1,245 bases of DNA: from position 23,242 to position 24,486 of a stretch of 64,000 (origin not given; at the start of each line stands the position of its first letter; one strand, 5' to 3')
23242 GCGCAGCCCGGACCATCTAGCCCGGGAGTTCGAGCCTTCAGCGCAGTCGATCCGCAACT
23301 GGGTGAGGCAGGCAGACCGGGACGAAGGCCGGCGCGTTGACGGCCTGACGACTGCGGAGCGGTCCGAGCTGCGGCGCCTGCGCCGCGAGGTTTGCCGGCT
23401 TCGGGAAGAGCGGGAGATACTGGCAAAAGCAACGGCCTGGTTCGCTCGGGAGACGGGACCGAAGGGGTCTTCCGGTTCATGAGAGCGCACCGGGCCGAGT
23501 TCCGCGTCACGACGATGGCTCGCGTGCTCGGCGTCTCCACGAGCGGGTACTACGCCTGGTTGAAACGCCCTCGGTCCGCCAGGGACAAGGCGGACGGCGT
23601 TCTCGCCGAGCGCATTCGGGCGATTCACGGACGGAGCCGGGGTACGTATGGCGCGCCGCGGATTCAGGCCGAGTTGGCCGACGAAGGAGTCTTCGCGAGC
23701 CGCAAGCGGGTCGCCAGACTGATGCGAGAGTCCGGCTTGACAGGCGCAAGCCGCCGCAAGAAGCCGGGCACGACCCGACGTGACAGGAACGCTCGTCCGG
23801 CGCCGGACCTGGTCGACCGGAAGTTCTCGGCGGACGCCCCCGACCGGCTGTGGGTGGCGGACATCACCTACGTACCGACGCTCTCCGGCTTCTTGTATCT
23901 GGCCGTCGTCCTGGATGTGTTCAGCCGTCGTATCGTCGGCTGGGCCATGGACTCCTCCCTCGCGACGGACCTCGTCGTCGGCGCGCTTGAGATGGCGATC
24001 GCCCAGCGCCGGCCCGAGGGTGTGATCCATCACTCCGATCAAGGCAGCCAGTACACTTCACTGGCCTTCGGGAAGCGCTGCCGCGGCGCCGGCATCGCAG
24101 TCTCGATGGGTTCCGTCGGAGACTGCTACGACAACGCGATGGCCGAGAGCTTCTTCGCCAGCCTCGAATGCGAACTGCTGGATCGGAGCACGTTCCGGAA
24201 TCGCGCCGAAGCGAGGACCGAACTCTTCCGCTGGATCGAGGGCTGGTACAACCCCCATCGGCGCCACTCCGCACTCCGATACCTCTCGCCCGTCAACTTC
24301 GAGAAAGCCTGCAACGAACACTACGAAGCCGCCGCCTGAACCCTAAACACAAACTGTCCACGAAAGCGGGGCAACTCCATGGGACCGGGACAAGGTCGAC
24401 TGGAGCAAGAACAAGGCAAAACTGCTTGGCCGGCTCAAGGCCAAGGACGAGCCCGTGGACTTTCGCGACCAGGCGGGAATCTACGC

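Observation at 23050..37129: Recurrent two-gene module: small GIY-YIG protein plus PD-(D/E)xK (NucS/DUF91-like) 370-385-aa protein. Three paralogs, one inactivated by IS3.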

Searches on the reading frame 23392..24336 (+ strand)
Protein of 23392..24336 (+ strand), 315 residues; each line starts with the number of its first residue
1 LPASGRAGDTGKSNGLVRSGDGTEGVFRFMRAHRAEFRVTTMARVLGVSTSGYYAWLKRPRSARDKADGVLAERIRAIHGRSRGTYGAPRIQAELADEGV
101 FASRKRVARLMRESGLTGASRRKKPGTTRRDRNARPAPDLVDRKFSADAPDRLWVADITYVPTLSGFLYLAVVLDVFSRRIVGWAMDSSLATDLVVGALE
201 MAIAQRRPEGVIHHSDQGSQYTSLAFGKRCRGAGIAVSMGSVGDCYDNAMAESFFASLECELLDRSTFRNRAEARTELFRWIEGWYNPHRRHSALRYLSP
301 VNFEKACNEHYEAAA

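Call 68: search_protein_families(library=pfam, proteins=[window:23392-24336:+], max_evalue=0.001)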
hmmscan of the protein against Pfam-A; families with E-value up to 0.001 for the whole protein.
window:23392-24336:+ (315 aa): 5 families
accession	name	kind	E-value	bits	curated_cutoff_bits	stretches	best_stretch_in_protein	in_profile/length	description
PF00665.32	rve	-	1.9e-26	92.7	32.6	1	148-245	2-102/102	Integrase core domain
PF13276.12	HTH_21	-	5.5e-20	71.8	28.1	1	71-124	6-60/60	HTH-like domain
PF13683.12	rve_3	-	1.7e-14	53.7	26.5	1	234-300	2-67/67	Integrase core domain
PF13333.12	rve_2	-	4e-10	40.1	22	1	252-305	1-53/56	Integrase core domain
PF01498.24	HTH_Tnp_Tc3_2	-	0.00038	21.1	31.5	1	88-135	16-63/72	Transposase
